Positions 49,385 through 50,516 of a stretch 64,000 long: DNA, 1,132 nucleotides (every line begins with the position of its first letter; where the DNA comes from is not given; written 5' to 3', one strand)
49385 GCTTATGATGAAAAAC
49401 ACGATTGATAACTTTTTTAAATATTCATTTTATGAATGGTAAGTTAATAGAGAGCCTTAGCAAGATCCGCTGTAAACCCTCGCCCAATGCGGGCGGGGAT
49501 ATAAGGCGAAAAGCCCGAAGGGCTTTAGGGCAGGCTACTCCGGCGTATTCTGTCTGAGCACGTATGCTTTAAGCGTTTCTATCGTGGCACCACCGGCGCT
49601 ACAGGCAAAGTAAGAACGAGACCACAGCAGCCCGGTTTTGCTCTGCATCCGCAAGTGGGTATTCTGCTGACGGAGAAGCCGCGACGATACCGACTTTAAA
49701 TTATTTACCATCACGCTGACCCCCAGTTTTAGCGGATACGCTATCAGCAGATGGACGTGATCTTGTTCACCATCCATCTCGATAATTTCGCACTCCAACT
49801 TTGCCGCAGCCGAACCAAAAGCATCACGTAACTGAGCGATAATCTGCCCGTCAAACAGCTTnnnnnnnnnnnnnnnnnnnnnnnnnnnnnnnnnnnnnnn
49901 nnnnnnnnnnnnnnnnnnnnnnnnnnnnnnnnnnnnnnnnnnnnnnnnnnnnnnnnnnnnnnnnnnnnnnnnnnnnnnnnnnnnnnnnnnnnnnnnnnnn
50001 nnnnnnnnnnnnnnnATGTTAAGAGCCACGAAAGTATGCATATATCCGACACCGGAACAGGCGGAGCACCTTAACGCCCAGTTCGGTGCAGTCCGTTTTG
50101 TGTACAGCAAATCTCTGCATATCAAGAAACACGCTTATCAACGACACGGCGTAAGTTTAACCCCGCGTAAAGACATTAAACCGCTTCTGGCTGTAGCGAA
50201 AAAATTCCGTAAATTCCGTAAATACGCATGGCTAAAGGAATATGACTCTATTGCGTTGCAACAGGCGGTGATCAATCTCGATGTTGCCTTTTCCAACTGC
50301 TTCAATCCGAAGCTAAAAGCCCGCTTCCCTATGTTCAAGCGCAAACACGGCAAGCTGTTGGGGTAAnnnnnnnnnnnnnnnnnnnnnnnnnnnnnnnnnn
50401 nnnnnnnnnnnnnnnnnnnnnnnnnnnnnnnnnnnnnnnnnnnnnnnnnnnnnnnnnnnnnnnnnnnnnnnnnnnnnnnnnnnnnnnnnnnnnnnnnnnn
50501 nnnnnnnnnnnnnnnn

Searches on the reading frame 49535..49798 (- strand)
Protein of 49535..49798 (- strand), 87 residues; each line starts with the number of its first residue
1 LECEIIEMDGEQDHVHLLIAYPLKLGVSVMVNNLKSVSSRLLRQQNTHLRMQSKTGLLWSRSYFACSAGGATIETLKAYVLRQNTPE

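Call 4: search_protein_families(library=pfam, proteins=[window:49535-49798:-], max_evalue=0.01)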
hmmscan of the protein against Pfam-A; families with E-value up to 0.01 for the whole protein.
window:49535-49798:- (87 aa): 1 family
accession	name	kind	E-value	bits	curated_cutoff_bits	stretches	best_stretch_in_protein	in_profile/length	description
PF01797.21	Y1_Tnp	-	1e-24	87.4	23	1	2-83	40-121/121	Transposase IS200 like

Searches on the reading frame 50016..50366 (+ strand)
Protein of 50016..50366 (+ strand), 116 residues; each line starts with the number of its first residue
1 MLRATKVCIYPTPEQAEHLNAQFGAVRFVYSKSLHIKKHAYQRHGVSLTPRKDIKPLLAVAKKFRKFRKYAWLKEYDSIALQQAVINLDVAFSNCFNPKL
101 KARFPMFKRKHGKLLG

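Call 4: search_protein_families(library=pfam, proteins=[window:50016-50366:+], max_evalue=0.01)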
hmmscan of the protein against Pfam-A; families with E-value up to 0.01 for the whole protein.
window:50016-50366:+ (116 aa): 1 family
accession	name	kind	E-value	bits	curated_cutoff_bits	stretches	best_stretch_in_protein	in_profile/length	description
PF12323.14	HTH_OrfB_IS605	-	6e-18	64.5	21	1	1-45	1-46/47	Helix-turn-helix domain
